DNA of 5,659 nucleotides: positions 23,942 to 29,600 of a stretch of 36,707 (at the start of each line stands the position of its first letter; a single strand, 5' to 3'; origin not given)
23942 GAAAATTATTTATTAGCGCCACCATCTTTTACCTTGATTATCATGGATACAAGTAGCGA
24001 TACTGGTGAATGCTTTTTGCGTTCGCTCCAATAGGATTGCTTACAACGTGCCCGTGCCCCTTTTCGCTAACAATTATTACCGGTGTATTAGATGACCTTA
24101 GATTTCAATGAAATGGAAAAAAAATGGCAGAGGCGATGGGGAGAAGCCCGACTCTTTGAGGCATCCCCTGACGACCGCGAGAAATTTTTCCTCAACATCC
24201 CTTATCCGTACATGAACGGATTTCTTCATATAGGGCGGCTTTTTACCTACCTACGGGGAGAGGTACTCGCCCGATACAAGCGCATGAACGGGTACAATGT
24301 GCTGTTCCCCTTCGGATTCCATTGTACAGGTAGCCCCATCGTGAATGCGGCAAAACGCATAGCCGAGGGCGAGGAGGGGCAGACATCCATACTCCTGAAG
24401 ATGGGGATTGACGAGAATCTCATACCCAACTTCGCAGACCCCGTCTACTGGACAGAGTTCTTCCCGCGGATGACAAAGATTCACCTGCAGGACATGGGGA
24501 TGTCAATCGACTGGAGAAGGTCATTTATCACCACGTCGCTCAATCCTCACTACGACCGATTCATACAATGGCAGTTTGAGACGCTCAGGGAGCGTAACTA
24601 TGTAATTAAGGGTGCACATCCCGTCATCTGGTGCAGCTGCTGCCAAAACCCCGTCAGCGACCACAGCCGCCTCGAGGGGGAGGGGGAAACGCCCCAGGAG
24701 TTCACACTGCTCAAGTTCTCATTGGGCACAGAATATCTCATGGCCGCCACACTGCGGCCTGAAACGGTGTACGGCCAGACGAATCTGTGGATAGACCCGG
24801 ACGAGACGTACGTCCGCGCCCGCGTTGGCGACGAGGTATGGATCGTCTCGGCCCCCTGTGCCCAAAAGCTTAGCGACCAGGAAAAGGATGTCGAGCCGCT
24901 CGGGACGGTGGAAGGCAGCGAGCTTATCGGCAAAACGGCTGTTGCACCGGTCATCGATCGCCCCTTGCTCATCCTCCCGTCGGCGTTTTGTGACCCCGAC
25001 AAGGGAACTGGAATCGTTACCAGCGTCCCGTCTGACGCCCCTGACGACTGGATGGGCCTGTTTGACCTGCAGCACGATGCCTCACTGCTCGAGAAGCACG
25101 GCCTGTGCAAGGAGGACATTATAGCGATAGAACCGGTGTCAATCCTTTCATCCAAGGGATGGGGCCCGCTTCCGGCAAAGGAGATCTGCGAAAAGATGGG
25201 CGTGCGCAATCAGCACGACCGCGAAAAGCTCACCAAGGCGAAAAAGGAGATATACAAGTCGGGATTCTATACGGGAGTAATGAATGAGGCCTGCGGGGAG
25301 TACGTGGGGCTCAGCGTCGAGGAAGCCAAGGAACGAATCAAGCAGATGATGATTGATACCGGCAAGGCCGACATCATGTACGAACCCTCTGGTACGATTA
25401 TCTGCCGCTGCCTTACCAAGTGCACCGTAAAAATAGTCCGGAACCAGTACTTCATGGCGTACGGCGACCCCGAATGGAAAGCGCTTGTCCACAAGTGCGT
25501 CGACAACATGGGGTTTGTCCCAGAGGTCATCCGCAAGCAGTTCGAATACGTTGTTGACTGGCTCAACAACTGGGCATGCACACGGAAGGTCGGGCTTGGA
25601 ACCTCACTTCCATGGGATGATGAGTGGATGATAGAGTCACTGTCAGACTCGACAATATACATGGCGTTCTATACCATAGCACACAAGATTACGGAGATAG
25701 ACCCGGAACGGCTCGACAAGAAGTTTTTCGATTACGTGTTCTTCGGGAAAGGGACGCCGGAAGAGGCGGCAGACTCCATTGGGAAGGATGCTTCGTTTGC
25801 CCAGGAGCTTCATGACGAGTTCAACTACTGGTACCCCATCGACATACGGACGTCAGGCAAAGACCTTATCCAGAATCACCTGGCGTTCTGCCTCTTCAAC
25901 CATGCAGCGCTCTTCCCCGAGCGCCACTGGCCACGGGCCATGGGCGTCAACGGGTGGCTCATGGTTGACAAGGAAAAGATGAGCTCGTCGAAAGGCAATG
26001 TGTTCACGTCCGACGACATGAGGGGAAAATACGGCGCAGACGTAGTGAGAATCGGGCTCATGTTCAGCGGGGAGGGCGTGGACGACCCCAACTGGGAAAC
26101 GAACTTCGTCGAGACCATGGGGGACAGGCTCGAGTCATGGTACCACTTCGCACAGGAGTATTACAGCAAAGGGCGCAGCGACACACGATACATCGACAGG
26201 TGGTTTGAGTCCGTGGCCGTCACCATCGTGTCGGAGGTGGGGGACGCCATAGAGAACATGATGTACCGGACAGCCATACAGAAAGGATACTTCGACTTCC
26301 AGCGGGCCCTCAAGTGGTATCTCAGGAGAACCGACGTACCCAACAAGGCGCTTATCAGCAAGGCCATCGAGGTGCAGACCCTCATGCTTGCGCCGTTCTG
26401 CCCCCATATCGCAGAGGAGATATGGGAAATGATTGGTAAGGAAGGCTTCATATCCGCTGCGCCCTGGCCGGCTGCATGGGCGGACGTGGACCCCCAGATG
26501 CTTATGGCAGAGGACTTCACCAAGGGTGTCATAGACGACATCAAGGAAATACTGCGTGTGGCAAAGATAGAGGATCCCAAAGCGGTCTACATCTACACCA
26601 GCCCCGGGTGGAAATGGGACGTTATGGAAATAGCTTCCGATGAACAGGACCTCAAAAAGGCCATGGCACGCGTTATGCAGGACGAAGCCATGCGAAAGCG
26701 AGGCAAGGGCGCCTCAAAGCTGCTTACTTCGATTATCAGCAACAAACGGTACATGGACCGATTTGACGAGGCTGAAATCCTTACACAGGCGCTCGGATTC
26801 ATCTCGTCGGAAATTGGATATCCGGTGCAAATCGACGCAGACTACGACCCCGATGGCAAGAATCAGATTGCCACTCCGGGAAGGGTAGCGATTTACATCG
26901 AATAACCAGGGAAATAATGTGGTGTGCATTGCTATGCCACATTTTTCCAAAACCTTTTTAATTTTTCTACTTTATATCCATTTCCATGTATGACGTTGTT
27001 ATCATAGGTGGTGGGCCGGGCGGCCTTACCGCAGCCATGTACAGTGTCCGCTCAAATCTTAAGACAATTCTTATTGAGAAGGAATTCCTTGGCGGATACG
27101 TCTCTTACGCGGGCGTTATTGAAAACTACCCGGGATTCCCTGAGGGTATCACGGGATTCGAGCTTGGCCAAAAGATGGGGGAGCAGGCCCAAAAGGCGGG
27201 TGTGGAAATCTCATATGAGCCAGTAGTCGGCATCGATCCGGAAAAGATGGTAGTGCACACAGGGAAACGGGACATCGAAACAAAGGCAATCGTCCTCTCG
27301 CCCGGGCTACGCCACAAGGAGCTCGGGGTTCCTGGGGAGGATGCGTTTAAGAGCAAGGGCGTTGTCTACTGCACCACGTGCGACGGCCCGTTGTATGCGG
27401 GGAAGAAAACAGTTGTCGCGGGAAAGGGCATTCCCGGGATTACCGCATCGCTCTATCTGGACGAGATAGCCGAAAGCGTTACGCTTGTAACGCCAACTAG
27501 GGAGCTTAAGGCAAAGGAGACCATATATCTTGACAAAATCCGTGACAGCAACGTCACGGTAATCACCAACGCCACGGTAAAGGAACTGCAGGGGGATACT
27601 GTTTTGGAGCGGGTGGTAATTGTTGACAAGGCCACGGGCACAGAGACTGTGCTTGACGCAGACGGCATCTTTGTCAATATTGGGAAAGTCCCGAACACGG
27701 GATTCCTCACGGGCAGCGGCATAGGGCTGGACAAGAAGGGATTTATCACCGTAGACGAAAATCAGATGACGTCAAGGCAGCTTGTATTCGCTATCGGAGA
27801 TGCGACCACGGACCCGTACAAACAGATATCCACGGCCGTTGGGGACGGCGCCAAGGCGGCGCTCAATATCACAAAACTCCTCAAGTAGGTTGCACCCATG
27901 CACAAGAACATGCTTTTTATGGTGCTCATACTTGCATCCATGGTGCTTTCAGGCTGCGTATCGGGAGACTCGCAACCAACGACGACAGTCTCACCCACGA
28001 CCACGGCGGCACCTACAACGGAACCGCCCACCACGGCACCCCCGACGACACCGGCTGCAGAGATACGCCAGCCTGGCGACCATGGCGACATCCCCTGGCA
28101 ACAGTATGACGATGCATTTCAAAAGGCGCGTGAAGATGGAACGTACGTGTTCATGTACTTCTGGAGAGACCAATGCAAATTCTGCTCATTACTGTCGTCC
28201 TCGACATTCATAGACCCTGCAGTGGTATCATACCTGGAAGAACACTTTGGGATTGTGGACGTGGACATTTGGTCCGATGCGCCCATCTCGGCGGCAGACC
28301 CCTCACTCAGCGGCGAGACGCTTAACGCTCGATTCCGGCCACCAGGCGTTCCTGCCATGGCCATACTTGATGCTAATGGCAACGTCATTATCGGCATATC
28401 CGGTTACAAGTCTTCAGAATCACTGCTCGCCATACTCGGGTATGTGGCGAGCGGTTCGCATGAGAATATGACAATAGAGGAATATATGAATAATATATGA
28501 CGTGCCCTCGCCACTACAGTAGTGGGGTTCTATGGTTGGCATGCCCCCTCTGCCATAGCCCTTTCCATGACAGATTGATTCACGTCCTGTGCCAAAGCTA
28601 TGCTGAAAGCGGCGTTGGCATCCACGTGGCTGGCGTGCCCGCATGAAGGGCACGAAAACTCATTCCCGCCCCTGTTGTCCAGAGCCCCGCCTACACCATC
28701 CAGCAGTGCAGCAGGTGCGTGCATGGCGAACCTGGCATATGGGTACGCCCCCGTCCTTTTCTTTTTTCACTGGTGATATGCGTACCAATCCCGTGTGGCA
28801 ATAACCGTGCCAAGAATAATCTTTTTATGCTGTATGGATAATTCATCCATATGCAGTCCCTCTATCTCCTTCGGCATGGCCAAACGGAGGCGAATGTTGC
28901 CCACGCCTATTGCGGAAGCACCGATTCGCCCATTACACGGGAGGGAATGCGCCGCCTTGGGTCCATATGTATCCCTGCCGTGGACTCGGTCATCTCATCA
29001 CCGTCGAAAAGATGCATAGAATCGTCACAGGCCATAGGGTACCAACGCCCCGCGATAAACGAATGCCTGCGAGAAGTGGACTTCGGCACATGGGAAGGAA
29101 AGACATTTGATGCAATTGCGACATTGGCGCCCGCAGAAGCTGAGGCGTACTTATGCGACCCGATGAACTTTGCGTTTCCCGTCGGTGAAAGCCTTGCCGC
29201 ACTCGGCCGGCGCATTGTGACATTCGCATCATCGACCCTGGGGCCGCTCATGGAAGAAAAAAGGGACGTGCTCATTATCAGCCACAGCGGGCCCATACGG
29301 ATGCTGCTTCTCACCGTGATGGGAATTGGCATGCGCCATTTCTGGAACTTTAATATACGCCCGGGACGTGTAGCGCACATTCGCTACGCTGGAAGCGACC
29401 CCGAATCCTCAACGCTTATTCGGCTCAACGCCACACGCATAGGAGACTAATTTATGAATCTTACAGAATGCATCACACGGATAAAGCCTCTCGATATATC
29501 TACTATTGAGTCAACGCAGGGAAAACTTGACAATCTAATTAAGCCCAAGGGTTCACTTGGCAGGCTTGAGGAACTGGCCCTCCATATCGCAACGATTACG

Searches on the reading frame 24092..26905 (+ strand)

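Call 23: search_protein_families(library=pfam, proteins=[window:24092-26905:+], max_evalue=0.00001)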
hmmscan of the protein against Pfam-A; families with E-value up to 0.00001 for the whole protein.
window:24092-26905:+ (937 aa): 4 families
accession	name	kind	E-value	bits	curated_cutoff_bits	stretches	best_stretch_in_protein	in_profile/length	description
PF00133.28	tRNA-synt_1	-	1.6e-33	116.5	22.7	1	12-666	2-411/414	tRNA synthetases class I (I, L, M and V)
PF08264.19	Anticodon_1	-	1.4e-23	83.9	25.1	1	702-828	1-143/148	Anticodon-binding domain of tRNA ligase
PF09334.17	tRNA-synt_1g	-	3.2e-18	66.1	20.1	2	34-89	3-58/391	tRNA synthetases class I (M)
PF01406.26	tRNA-synt_1e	-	2.6e-07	30.7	27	1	582-657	207-281/301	tRNA synthetases class I (C) catalytic domain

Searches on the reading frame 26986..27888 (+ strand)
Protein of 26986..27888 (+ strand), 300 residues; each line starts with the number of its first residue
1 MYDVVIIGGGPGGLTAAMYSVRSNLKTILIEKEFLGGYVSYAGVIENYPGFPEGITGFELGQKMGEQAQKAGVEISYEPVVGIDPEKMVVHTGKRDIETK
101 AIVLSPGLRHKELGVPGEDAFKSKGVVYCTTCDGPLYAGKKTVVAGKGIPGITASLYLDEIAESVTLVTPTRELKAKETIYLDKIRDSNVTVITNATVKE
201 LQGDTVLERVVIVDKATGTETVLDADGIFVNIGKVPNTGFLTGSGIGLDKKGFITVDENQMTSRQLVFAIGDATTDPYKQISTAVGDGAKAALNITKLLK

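Call 23: search_protein_families(library=pfam, proteins=[window:26986-27888:+], max_evalue=0.00001)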
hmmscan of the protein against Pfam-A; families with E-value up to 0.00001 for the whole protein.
window:26986-27888:+ (300 aa): 7 families
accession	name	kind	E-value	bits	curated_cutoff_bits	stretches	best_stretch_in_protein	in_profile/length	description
PF07992.20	Pyr_redox_2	-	9.2e-44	150.4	26.1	1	2-288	1-291/291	Pyridine nucleotide-disulphide oxidoreductase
PF13738.12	Pyr_redox_3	-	3.9e-14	53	30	1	78-264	102-298/305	Pyridine nucleotide-disulphide oxidoreductase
PF00070.33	Pyr_redox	-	1.5e-09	38.6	22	1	141-211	1-78/82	Pyridine nucleotide-disulphide oxidoreductase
PF12831.13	FAD_oxidored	-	6.2e-09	36.1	27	1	3-44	1-43/416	FAD dependent oxidoreductase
PF01266.30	DAO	-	2e-08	34.6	27.9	0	3-37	1-37/353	FAD dependent oxidoreductase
PF00890.30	FAD_binding_2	-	1.5e-06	28.1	20.4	0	3-37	1-36/414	FAD binding domain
PF01946.23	Thi4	-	6.3e-06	26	26.2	0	3-36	19-54/235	Thi4 family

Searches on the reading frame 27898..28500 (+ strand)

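Call 23: search_protein_families(library=pfam, proteins=[window:27898-28500:+], max_evalue=0.00001)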
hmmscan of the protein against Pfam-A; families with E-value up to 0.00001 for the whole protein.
window:27898-28500:+ (200 aa): 2 families
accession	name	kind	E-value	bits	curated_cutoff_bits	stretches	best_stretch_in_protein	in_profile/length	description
PF13098.12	Thioredoxin_2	-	2.7e-11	44.2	27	1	77-180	1-104/104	Thioredoxin-like domain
PF03190.21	Thioredox_DsbH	-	1.3e-06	28.9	27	1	64-123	19-79/163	Protein of unknown function, DUF255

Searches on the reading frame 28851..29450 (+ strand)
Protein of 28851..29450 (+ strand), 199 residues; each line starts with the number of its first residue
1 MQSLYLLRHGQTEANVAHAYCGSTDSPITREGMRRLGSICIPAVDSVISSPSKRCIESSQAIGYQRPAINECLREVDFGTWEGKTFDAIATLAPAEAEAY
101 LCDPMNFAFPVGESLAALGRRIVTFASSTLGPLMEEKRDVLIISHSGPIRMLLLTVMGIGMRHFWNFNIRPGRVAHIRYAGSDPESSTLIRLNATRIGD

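Call 23: search_protein_families(library=pfam, proteins=[window:28851-29450:+], max_evalue=0.00001)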
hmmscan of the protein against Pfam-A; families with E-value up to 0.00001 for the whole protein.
window:28851-29450:+ (199 aa): 1 family
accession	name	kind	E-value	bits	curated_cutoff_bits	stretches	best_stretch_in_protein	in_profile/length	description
PF00300.27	His_Phos_1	-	8e-37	127.2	21.7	1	4-186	1-188/194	Histidine phosphatase superfamily (branch 1)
